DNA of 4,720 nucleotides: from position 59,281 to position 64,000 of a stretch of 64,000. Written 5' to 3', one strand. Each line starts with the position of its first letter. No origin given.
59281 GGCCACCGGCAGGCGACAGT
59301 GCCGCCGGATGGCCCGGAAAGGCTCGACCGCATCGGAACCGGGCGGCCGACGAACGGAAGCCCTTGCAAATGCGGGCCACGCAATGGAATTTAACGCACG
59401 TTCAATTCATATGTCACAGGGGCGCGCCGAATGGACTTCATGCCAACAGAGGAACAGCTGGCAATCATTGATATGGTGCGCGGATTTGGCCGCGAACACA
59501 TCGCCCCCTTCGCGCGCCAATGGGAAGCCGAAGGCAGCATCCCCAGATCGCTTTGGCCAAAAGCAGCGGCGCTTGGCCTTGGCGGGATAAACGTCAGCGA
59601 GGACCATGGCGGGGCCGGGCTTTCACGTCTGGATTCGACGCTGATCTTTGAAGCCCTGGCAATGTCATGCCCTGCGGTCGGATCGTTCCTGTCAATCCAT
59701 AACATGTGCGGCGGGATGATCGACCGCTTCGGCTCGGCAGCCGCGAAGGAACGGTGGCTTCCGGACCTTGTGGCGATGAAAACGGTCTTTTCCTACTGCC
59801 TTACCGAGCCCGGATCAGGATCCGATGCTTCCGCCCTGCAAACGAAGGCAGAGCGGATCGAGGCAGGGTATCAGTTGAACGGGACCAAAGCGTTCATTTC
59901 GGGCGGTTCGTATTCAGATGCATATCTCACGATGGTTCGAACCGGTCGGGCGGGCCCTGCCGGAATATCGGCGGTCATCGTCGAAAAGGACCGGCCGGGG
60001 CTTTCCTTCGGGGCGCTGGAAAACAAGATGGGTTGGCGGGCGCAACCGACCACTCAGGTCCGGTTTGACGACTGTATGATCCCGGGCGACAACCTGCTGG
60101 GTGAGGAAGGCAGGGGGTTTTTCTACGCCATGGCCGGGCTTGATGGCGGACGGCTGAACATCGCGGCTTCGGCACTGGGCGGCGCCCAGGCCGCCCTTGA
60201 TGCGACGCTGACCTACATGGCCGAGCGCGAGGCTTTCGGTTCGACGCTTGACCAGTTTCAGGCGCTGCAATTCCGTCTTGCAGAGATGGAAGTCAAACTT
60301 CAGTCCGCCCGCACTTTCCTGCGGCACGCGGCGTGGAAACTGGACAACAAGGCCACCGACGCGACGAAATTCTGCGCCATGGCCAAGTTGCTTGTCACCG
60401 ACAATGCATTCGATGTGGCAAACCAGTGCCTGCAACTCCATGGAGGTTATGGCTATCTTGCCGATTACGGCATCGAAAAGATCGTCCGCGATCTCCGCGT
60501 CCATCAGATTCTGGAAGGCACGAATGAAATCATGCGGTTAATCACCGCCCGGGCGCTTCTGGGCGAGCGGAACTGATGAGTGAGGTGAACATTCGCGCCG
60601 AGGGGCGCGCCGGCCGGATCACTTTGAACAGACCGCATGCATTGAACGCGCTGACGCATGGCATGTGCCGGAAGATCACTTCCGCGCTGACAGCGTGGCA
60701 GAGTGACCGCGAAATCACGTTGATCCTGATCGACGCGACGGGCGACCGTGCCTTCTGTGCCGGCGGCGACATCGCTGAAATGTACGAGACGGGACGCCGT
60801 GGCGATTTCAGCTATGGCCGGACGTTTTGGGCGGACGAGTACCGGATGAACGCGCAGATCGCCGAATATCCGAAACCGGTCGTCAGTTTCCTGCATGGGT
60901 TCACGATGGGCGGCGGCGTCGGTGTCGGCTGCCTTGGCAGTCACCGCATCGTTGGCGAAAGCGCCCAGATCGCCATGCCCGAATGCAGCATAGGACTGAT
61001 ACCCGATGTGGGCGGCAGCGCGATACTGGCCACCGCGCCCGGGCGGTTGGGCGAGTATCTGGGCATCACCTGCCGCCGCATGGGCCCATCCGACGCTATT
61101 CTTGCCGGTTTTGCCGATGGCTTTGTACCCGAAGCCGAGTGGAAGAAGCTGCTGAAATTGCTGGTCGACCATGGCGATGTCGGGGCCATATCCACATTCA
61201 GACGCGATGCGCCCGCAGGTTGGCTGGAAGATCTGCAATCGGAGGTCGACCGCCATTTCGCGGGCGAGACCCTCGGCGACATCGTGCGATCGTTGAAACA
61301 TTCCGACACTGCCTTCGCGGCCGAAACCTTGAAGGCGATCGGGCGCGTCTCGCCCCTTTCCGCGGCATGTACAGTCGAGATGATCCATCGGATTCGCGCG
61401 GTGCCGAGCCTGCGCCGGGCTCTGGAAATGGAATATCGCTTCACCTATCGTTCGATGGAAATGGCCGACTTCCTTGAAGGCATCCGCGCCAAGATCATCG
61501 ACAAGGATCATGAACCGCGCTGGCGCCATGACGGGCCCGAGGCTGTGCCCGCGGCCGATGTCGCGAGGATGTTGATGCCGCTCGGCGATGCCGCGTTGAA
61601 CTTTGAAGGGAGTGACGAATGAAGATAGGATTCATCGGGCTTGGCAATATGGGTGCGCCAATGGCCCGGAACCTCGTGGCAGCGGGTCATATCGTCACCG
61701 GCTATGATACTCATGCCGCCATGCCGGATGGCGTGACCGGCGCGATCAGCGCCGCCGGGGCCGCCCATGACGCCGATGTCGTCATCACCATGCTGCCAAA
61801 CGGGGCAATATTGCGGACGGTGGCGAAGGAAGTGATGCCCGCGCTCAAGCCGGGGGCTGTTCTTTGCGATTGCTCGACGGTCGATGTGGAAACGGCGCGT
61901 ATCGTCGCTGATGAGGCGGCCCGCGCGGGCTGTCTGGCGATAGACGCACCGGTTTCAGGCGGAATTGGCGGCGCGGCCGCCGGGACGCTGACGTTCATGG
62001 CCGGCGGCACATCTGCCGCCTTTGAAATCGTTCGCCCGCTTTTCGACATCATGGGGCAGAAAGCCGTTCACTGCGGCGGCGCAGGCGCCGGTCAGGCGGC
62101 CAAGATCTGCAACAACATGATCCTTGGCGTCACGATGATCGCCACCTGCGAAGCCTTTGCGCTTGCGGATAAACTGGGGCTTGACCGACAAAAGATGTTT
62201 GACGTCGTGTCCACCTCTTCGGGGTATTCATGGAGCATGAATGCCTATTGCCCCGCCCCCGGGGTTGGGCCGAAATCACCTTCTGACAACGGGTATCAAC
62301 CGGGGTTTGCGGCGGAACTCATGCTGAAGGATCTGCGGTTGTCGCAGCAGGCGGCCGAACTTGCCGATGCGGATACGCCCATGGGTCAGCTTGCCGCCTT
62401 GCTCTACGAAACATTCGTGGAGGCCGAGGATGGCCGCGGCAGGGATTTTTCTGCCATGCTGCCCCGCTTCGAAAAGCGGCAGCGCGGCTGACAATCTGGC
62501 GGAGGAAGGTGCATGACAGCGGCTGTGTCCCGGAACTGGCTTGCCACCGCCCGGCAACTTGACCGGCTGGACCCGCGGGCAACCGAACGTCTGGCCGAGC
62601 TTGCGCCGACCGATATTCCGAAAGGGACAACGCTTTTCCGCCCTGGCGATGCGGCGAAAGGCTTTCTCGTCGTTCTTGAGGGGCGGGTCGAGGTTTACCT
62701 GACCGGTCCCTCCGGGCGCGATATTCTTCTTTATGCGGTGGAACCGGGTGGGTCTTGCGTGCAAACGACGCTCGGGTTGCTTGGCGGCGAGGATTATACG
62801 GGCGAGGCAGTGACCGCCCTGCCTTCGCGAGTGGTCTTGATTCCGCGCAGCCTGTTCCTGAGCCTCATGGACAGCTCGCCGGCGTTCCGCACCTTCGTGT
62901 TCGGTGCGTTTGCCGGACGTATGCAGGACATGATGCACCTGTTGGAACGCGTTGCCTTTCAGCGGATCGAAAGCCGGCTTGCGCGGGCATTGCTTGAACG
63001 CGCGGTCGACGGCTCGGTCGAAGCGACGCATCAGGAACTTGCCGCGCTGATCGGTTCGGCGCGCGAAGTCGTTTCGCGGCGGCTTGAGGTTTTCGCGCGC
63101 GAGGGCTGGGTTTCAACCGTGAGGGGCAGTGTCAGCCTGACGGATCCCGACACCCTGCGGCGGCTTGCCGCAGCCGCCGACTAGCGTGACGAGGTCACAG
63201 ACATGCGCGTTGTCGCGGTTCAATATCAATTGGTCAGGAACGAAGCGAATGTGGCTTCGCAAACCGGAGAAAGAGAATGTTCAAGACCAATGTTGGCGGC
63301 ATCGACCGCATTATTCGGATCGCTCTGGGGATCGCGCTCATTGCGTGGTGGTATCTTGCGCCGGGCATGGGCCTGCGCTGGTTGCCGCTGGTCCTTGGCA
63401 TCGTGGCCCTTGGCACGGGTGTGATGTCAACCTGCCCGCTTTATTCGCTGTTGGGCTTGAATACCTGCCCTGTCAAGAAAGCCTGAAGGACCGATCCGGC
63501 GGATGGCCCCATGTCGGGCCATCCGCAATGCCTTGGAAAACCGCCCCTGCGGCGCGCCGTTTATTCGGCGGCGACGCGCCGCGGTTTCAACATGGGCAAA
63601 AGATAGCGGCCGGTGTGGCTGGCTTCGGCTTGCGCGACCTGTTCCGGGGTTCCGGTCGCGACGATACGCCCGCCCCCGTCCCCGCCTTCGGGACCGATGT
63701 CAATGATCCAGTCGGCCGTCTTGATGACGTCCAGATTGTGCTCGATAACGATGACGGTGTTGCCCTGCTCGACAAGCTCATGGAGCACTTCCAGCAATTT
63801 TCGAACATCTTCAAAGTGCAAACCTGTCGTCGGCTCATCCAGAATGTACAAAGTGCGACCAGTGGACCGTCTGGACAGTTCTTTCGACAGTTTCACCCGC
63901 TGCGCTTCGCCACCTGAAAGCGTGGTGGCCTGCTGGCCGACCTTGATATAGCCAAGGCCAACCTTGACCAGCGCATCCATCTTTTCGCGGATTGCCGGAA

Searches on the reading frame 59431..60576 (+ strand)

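Call 8: search_protein_families(library=pfam, proteins=[window:59431-60576:+], max_evalue=0.001)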
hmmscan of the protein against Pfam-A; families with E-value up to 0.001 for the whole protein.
window:59431-60576:+ (381 aa): 5 families
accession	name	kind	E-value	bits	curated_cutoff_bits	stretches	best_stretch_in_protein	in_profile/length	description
PF00441.29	Acyl-CoA_dh_1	-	3.5e-46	157.5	22.4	1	227-377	1-150/150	Acyl-CoA dehydrogenase, C-terminal domain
PF02771.21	Acyl-CoA_dh_N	-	2.5e-33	115.2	22.9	1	6-116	1-112/113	Acyl-CoA dehydrogenase, N-terminal domain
PF02770.24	Acyl-CoA_dh_M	-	1e-23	83.7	33.3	1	122-215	2-97/97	Acyl-CoA dehydrogenase, middle domain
PF08028.16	Acyl-CoA_dh_2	-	1.9e-19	70.7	22.7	1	244-364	3-132/134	Acyl-CoA dehydrogenase, C-terminal domain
PF22924.1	ACOX_C_alpha1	-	3.8e-10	40.3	27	1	260-377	49-169/169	Acyl-CoA oxidase, C-alpha1 domain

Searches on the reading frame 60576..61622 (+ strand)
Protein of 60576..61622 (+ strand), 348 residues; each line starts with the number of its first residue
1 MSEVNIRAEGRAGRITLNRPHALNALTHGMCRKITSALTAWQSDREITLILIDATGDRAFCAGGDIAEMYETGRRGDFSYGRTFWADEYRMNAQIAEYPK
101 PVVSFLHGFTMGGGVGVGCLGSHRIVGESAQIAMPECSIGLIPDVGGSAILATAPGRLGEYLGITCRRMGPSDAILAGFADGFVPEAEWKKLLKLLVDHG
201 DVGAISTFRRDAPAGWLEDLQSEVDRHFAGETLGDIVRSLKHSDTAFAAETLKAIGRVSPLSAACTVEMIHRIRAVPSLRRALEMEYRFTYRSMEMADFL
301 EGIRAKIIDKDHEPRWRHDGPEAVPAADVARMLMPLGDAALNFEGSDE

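Call 8: search_protein_families(library=pfam, proteins=[window:60576-61622:+], max_evalue=0.001)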
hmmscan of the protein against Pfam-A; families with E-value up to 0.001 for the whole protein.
window:60576-61622:+ (348 aa): 2 families
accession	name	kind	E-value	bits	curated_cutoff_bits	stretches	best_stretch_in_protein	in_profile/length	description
PF16113.10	ECH_2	-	4.2e-107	358.9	27.2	1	13-332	2-334/335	Enoyl-CoA hydratase/isomerase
PF00378.25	ECH_1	-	4e-31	108.7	27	1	14-189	8-179/251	Enoyl-CoA hydratase/isomerase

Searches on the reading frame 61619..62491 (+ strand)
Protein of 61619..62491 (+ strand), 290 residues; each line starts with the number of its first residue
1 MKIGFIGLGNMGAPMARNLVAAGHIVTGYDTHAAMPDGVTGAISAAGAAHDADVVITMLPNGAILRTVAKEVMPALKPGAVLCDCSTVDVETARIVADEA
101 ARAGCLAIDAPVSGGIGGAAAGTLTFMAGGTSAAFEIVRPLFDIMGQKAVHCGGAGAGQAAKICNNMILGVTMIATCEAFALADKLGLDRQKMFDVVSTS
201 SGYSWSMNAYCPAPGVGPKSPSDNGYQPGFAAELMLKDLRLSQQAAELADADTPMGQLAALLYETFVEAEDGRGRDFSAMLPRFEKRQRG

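Call 8: search_protein_families(library=pfam, proteins=[window:61619-62491:+], max_evalue=0.001)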
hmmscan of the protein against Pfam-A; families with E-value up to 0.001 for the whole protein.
window:61619-62491:+ (290 aa): 7 families
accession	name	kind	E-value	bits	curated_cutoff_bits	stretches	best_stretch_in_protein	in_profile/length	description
PF03446.21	NAD_binding_2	-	4e-44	150.9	21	1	2-153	1-160/161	NAD binding domain of 6-phosphogluconate dehydrogenase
PF14833.11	NAD_binding_11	-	2.5e-34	118.6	30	1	156-281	1-119/122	NAD-binding of NADP-dependent 3-hydroxyisobutyrate dehydrogenase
PF03807.23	F420_oxidored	-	7.6e-07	30.1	21.6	1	2-85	1-91/94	NADP oxidoreductase coenzyme F420-dependent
PF02826.25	2-Hacid_dh_C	-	2.8e-05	24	25.1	1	2-86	38-127/178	D-isomer specific 2-hydroxyacid dehydrogenase, NAD binding domain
PF02153.23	PDH_N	-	5.8e-05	23.1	26.5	1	16-115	2-107/154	Prephenate dehydrogenase, nucleotide-binding domain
PF07991.19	KARI_N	-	5.9e-05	23.1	20.6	1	2-100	6-109/165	Acetohydroxy acid isomeroreductase, NADPH-binding domain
PF03721.20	UDPG_MGDP_dh_N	-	0.00051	20.1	27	0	1-32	1-32/187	UDP-glucose/GDP-mannose dehydrogenase family, NAD binding domain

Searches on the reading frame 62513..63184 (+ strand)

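Call 8: search_protein_families(library=pfam, proteins=[window:62513-63184:+], max_evalue=0.001)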
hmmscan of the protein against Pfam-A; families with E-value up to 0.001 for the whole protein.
window:62513-63184:+ (223 aa): 4 families
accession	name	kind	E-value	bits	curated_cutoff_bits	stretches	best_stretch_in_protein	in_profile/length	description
PF00027.35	cNMP_binding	-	8.6e-15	54.9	27.5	1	35-121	4-88/89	Cyclic nucleotide-binding domain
PF13545.12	HTH_Crp_2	-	1e-14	54.7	27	1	155-218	2-70/70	Crp-like helix-turn-helix domain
PF00325.26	Crp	-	3.9e-05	23.7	21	1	172-198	4-30/32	Bacterial regulatory proteins, crp family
PF25213.1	HVO_A0261_N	-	0.00011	22.4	35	1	152-211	8-65/86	HVO_A0261 N-terminal domain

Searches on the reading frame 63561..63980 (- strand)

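Call 8: search_protein_families(library=pfam, proteins=[window:63561-63980:-], max_evalue=0.001)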
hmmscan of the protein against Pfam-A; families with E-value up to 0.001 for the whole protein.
window:63561-63980:- (139 aa): 3 families
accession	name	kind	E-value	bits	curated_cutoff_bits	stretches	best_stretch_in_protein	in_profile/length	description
PF00005.33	ABC_tran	-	4.3e-05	24.6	25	1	12-52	100-137/137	ABC transporter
PF13304.12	AAA_21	-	0.00013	22.6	27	1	28-79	244-296/304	AAA domain, putative AbiEii toxin, Type IV TA system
PF02463.25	SMC_N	-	0.00032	20.6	40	1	20-95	136-211/220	RecF/RecN/SMC N terminal domain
